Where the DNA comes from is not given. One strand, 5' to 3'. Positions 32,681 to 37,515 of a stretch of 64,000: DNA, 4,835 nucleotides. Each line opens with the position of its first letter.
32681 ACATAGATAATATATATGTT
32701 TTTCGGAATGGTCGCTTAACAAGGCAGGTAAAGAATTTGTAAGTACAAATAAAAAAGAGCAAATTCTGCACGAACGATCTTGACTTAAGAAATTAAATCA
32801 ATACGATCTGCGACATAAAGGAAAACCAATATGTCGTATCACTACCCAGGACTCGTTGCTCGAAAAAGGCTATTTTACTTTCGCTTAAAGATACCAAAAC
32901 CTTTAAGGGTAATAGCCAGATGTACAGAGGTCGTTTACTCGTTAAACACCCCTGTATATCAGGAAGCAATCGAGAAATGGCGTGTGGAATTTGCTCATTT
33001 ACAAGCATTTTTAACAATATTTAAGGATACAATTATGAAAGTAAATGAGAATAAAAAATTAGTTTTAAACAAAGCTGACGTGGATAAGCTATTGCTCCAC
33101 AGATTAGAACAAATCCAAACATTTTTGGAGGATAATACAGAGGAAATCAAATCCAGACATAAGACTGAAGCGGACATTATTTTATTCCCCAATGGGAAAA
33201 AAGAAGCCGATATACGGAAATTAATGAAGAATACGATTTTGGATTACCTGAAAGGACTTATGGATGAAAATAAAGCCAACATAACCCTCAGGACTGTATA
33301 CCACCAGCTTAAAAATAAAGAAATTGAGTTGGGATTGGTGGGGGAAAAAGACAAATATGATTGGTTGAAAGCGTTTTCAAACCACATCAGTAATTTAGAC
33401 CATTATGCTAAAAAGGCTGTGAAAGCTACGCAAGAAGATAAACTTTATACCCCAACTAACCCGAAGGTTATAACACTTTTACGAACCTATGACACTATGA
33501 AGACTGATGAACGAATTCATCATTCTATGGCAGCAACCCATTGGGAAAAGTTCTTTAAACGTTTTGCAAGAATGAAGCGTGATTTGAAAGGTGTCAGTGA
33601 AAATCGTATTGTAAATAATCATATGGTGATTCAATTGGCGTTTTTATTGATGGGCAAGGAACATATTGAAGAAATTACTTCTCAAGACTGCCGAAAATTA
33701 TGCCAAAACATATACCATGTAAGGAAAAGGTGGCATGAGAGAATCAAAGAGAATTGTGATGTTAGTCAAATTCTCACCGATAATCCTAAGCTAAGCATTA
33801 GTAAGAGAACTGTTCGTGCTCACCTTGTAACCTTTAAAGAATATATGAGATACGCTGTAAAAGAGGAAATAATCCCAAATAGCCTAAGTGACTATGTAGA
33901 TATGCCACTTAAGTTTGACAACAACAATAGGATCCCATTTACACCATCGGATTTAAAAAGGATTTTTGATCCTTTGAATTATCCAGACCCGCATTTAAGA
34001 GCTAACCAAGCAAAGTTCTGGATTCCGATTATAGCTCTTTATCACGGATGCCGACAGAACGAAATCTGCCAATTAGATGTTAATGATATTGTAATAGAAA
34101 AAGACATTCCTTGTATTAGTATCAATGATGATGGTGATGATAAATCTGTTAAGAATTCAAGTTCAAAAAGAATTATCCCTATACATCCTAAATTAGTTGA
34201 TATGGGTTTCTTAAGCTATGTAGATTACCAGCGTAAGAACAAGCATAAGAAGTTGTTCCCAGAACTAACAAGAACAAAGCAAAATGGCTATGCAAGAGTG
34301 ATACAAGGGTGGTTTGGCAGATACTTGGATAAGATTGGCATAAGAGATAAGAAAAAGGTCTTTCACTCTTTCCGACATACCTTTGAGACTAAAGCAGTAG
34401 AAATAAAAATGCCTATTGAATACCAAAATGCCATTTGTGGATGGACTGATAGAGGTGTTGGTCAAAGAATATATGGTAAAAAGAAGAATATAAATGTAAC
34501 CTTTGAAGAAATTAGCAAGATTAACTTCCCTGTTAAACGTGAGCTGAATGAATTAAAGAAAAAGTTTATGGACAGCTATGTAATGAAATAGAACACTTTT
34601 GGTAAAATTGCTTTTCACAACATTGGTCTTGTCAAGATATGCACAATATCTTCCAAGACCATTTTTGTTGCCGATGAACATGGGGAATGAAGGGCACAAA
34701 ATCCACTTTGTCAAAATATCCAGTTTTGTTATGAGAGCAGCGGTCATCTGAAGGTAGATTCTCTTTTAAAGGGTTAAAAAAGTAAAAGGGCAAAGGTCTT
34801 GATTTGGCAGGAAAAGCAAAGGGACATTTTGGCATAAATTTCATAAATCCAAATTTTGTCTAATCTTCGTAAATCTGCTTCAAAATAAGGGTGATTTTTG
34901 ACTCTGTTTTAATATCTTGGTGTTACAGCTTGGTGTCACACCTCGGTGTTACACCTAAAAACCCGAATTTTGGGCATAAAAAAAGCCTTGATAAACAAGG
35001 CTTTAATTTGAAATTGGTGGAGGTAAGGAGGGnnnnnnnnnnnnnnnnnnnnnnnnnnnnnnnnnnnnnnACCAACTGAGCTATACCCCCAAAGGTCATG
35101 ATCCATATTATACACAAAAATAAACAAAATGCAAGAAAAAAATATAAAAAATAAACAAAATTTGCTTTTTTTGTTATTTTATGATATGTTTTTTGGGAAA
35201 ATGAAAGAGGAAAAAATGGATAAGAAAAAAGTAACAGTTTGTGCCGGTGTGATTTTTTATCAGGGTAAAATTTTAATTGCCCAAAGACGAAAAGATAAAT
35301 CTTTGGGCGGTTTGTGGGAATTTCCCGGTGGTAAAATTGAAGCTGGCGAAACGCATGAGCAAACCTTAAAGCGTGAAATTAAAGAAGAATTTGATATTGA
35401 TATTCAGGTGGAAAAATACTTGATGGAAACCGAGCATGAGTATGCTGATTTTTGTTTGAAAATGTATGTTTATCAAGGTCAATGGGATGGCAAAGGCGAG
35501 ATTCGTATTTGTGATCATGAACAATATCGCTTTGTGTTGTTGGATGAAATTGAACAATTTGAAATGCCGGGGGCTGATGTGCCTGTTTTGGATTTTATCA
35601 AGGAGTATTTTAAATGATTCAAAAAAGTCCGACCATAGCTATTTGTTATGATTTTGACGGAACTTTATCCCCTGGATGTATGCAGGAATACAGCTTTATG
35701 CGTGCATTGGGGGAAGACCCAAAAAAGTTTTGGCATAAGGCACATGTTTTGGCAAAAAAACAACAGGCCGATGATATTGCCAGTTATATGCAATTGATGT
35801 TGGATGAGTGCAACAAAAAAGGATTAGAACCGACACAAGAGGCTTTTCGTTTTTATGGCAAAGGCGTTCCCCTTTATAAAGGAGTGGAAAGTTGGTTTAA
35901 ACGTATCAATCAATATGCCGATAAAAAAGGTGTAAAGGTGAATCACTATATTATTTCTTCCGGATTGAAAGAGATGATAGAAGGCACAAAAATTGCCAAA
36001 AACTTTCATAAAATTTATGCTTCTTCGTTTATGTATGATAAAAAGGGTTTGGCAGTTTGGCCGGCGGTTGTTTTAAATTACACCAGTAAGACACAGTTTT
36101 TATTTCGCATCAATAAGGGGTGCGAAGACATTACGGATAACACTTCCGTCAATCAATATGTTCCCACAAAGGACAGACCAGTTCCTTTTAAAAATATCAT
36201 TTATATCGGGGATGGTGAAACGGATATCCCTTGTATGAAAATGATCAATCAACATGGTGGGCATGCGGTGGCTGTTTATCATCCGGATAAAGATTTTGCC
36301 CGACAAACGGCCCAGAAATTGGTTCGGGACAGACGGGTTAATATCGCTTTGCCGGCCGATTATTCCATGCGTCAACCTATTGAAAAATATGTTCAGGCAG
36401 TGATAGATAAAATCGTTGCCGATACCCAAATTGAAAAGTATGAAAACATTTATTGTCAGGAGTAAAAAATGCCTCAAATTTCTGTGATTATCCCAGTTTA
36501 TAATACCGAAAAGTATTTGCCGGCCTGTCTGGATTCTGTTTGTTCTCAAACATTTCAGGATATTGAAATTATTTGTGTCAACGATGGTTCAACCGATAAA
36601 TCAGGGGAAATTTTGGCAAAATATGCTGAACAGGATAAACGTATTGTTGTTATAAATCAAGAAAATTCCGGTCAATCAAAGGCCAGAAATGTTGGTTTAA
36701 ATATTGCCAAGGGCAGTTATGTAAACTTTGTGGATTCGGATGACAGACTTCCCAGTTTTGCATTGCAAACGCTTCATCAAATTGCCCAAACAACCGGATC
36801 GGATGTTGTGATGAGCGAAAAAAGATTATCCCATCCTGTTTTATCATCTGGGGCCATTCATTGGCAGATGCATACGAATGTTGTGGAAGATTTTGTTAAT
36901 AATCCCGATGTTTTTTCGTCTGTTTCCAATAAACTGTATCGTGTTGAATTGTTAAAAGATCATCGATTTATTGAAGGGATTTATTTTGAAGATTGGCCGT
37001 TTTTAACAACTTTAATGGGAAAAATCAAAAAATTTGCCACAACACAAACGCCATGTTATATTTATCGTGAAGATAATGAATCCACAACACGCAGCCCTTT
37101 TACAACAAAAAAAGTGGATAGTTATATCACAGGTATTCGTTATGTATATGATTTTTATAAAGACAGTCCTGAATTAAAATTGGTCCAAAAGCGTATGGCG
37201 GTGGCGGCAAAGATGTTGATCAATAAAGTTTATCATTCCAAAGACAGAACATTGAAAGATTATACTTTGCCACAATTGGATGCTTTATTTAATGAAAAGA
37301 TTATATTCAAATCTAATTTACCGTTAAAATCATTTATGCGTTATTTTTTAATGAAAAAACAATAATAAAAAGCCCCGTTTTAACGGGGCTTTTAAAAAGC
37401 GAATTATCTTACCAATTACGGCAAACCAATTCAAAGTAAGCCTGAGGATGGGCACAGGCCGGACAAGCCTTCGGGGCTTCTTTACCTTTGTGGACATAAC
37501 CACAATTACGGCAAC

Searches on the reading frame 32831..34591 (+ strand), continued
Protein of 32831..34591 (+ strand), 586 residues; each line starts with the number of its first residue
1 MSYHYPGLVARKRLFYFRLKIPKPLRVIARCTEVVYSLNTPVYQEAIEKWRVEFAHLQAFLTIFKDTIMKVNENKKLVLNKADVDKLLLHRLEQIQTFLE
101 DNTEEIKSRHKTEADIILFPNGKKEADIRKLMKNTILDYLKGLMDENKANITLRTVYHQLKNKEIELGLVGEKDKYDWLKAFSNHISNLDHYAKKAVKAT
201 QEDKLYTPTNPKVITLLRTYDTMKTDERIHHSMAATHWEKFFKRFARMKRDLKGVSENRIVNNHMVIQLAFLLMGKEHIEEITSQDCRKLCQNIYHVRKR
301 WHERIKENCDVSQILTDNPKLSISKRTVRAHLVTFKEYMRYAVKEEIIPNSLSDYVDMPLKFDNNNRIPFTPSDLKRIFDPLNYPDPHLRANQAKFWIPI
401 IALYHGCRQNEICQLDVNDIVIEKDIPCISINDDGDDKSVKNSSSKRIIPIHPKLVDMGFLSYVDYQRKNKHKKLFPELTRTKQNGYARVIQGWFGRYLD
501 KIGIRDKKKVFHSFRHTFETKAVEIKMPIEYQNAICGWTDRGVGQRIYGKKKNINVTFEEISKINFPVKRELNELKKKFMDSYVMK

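Call 55: find_related_loci(query=A2, collection=viral_contigs, flank=10000)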
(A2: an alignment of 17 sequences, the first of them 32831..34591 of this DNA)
Query A2 (586 aa) in viral_contigs; peptide patterns used: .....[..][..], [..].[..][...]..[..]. (x = any residue, [..] = any of these).
386 stretches matched a pattern; 4 encode a relative of the query (tblastn E <= 1e-3); 4 distinct loci.
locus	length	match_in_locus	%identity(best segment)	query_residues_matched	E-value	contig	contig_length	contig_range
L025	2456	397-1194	32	321-566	2e-40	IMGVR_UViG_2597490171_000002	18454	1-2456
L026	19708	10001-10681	31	323-548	5e-32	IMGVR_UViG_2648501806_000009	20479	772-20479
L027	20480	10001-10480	35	370-518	3e-22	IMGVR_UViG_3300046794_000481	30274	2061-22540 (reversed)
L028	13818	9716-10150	35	396-529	1e-19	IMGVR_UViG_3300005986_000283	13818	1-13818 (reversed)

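Call 56: find_encoding_contigs(protein=window:32831-34591:+, flank=10000, max_places=10)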
Protein window:32831-34591:+ (586 aa): no gene with exactly this product is on record in the collection.

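Call 63: search_protein_families(library=pfam, proteins=[L004:8145-9326:+, L001:2010-2522:+, L002:24-1286:-, L013:5545-7491:+, L018:6399-7637:+, L011:9205-10407:-, L011:7819-8778:+, L012:4660-10200:+, L023:996-2207:-, L023:3991-5295:+], max_evalue=0.001)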
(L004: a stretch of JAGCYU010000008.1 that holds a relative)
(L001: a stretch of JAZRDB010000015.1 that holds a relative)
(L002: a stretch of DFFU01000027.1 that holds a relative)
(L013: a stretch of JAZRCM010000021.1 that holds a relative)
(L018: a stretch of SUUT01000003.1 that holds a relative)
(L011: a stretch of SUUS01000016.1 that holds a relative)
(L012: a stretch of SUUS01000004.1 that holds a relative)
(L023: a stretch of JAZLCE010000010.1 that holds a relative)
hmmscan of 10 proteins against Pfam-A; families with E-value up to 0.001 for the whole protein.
L004:8145-9326:+ (393 aa): 0 families

L001:2010-2522:+ (170 aa): 2 families
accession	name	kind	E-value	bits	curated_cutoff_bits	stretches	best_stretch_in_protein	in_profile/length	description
PF00011.27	HSP20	-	3.1e-25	88.7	20.8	1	69-170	2-102/102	Hsp20/alpha crystallin family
PF17886.7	ArsA_HSP20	-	9.5e-09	35.1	22.5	1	74-153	2-62/63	HSP20-like domain found in ArsA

L002:24-1286:- (420 aa): 2 families
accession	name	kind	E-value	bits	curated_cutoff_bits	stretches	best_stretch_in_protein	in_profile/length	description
PF00817.25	IMS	-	1.4e-45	155.3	23.2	1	43-191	1-148/148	impB/mucB/samB family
PF11799.13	IMS_C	-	2.7e-15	57.1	20.7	1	279-389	1-109/109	impB/mucB/samB family C-terminal domain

L013:5545-7491:+ (648 aa): 11 families
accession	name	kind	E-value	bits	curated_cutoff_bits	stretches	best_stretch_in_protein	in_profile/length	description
PF05970.20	PIF1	-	6e-37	127.8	25.9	1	75-262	18-219/223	PIF1-like helicase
PF13245.12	AAA_19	-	3.8e-10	40.5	25.1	1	78-209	10-132/134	AAA domain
PF13604.12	AAA_30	-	5.6e-09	36.4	27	1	75-263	13-175/191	AAA domain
PF13280.12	WYL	-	3.4e-07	30.6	21.8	1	615-641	43-69/70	WYL domain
PF13401.12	AAA_22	-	1.2e-06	29.3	27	1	78-201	4-122/130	AAA domain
PF01443.25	Viral_helicase1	-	3.2e-05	24.3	21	0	83-176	2-77/228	Viral superfamily 1 RNA helicase core domain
PF21530.3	Pif1_2B_dom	-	6.6e-05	23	23.9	1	366-395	17-46/47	DNA helicase Pif1, 2B domain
PF06919.17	Phage_T4_Gp30_7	-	0.00041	20.5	27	0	378-461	20-99/118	Phage Gp30.7 protein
PF13479.12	AAA_24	-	0.00042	20.6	27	1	79-190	2-97/195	AAA domain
PF14532.12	Sigma54_activ_2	-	0.00069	20.3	25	0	73-113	15-55/138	Sigma-54 interaction domain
PF14192.12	DUF4314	-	0.00077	19.8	27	0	368-411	13-55/69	Domain of unknown function (DUF4314)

L018:6399-7637:+ (412 aa): 2 families
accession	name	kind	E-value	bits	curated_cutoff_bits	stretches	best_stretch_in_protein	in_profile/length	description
PF13173.12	AAA_14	-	2.5e-31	108.8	27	1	22-151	4-128/129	AAA domain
PF13635.12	DUF4143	-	3.9e-19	69.4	28.1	1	198-351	2-156/160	Domain of unknown function (DUF4143)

L011:9205-10407:- (400 aa): 1 family
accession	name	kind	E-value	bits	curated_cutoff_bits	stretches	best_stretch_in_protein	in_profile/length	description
PF00079.25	Serpin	-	1.2e-71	242.3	27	1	42-398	2-370/370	Serpin (serine protease inhibitor)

L011:7819-8778:+ (319 aa): 0 families

L012:4660-10200:+ (1846 aa): 1 family
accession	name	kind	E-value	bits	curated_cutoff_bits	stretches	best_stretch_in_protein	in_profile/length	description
PF09402.16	MSC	-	0.00011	22.2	29.7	1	1528-1562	43-77/337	Man1-Src1p-C-terminal domain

L023:996-2207:- (403 aa): 1 family
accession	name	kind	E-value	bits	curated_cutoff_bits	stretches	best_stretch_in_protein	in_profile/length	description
PF07690.21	MFS_1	-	1.1e-18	67.7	33.4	1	14-340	9-338/347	Major Facilitator Superfamily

L023:3991-5295:+ (434 aa): 3 families
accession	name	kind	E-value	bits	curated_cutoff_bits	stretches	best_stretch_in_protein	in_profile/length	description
PF00004.35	AAA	-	5.6e-12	46.7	21.2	1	230-350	1-127/131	ATPase family associated with various cellular activities (AAA)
PF13191.12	AAA_16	-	0.00039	21.4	32.6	1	209-343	8-149/167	AAA ATPase domain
PF13401.12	AAA_22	-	0.00046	21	27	0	230-306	8-65/130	AAA domain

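Call 80: search_protein_families(library=pfam, proteins=[L022:4205-5092:+, L022:5074-5571:-, L021:9062-9937:-, L002:7177-8253:-, L002:1838-2782:-, L003:2046-3215:-, L003:1204-1980:-, L011:4718-5620:+], max_evalue=0.01)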
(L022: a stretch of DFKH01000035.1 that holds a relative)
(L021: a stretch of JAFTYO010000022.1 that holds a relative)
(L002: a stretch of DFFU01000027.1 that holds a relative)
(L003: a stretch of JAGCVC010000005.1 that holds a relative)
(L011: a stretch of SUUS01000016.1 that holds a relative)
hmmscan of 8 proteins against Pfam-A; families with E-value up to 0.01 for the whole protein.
L022:4205-5092:+ (295 aa): 2 families
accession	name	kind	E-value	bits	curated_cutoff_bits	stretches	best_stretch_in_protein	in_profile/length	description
PF04233.19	Phage_Mu_F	-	2.9e-11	44.6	29.6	1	8-59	58-110/112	Phage Mu protein F like protein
PF00959.24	Phage_lysozyme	-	2.7e-05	25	22.3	0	105-241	2-86/125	Phage lysozyme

L022:5074-5571:- (165 aa): 0 families

L021:9062-9937:- (291 aa): 1 family
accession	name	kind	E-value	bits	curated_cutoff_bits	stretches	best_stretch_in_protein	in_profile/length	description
PF04575.19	SlipAM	-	8.6e-41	140.8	22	1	5-291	7-288/288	Surface lipoprotein assembly modifier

L002:7177-8253:- (358 aa): 2 families
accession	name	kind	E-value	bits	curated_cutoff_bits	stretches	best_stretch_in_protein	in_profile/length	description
PF02016.21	Peptidase_S66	-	4.4e-24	85.4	25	1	16-137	1-120/121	LD-carboxypeptidase N-terminal domain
PF17676.7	Peptidase_S66C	-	1.1e-21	78.1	23.7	1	212-343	2-120/120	LD-carboxypeptidase C-terminal domain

L002:1838-2782:- (314 aa): 4 families
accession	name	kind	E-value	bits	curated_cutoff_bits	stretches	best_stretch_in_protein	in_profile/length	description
PF00561.26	Abhydrolase_1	-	1.2e-22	81.3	25.8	1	41-294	2-238/245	alpha/beta hydrolase fold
PF12146.15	Hydrolase_4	-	1.4e-11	44.6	27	1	42-294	7-232/239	Serine aminopeptidase, S33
PF06342.18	DUF1057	-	1.3e-07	31.5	21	1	35-255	32-240/297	Alpha/beta hydrolase of unknown function (DUF1057)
PF12697.13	Abhydrolase_6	-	1.5e-06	29.5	26.3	1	42-163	1-103/217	Alpha/beta hydrolase family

L003:2046-3215:- (389 aa): 2 families
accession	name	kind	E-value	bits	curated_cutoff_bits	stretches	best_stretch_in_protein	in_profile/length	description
PF00817.25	IMS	-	3.7e-43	147.4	23.2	1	12-160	1-148/148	impB/mucB/samB family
PF11799.13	IMS_C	-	1.2e-14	55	20.7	1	248-358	1-109/109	impB/mucB/samB family C-terminal domain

L003:1204-1980:- (258 aa): 1 family
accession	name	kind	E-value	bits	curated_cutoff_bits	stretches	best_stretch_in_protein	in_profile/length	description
PF18928.5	DUF5677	-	6e-11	43.1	27.1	1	41-189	4-156/166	Family of unknown function (DUF5677)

L011:4718-5620:+ (300 aa): 1 family
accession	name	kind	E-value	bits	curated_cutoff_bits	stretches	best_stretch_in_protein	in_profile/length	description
PF07661.19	MORN_2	-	4.1e-50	162.3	29.6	9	125-146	1-22/22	MORN repeat variant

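Call 96: search_protein_families(library=ncbifam, proteins=[window:32831-34591:+], max_evalue=0.01)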
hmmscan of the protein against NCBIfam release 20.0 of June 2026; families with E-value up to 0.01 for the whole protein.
window:32831-34591:+ (586 aa): 2 families
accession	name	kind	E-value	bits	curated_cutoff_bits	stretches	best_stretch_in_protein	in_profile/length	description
TIGR02225.1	recomb_XerD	equivalog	2.2e-08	33.8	329.6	1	307-524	42-248/290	site-specific tyrosine recombinase XerD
TIGR02224.1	recomb_XerC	equivalog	1.5e-07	31.1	335.15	1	307-524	45-251/295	tyrosine recombinase XerC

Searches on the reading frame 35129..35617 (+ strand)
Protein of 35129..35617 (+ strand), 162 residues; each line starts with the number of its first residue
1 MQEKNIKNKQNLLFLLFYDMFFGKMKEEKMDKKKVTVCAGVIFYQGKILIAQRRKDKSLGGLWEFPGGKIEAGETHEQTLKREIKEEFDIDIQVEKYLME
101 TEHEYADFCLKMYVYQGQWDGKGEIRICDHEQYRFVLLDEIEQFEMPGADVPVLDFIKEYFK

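Call 6: search_protein_families(library=pfam, proteins=[window:35129-35617:+], max_evalue=0.01)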
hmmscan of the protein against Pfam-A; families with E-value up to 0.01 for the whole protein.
window:35129-35617:+ (162 aa): 3 families
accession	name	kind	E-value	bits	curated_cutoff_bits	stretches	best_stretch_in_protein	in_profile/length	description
PF14815.12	NUDIX_4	-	3e-23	82.2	35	1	39-155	2-112/113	NUDIX domain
PF00293.34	NUDIX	-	6.6e-18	65.4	21.1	1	37-148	4-125/134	NUDIX domain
PF22327.2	Nudt16-like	-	0.00025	21.5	27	1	52-115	28-93/161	U8 snoRNA-decapping enzyme-like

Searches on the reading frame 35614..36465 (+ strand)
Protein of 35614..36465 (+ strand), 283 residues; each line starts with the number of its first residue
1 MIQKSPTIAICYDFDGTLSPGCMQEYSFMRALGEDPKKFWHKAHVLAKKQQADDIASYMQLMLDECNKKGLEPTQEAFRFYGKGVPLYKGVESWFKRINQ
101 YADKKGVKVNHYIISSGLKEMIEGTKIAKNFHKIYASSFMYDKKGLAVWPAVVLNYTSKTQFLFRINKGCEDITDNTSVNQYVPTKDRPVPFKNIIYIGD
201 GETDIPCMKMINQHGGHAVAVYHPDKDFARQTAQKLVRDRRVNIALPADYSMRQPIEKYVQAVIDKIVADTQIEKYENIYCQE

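Call 6: search_protein_families(library=pfam, proteins=[window:35614-36465:+], max_evalue=0.01)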
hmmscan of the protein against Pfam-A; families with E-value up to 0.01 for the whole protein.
window:35614-36465:+ (283 aa): 3 families
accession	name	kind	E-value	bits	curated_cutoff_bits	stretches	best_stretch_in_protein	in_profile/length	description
PF12710.13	HAD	-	6e-12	46.8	27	1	12-209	3-189/189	haloacid dehalogenase-like hydrolase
PF06888.18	Put_Phosphatase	-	1e-06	28.8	27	1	42-213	29-190/234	Putative Phosphatase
PF03013.19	Pyr_excise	-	0.0057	17.4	23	0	36-76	38-78/81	Pyrimidine dimer DNA glycosylase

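Call 68: find_related_loci(query=window:35614-36465:+, collection=metagenome_contigs, flank=10000)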
Query window:35614-36465:+ (283 aa) in metagenome_contigs; peptide patterns used: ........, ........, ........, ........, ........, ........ (x = any residue, [..] = any of these).
63 stretches matched a pattern; 11 encode a relative of the query (tblastn E <= 1e-3); 11 distinct loci.
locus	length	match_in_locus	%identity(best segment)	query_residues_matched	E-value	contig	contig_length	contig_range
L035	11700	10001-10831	71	1-277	2e-142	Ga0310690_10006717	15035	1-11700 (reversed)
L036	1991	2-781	70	20-279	6e-143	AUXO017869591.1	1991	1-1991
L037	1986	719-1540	66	4-277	1e-140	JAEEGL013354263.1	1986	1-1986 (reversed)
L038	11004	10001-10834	63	1-278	1e-122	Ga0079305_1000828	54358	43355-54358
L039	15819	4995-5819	61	1-274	3e-116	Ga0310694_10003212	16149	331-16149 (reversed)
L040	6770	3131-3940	63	8-277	9e-115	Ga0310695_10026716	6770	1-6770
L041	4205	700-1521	60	1-274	1e-113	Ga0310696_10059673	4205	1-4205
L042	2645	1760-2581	60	1-274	4e-115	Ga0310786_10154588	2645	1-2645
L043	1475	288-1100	59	8-277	3e-118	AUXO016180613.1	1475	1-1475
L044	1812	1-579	62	75-267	1e-82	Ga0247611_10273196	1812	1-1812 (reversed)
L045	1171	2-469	67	114-269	3e-75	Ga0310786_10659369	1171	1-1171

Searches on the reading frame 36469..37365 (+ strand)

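Call 95: search_protein_families(library=pfam, proteins=[window:36469-37365:+], max_evalue=0.00001)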
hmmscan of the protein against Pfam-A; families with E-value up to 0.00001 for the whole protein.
window:36469-37365:+ (298 aa): 3 families
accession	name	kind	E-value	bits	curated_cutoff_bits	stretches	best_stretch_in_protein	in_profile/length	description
PF00535.33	Glycos_transf_2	-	3.1e-34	118.7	23.3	1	5-131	1-128/168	Glycosyl transferase family 2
PF10111.15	Glyco_tranf_2_2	-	5.5e-14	52.7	27.3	1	5-107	1-107/276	Glycosyltransferase like family 2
PF13641.12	Glyco_tranf_2_3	-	1.3e-10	42.1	27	1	2-123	1-128/230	Glycosyltransferase like family 2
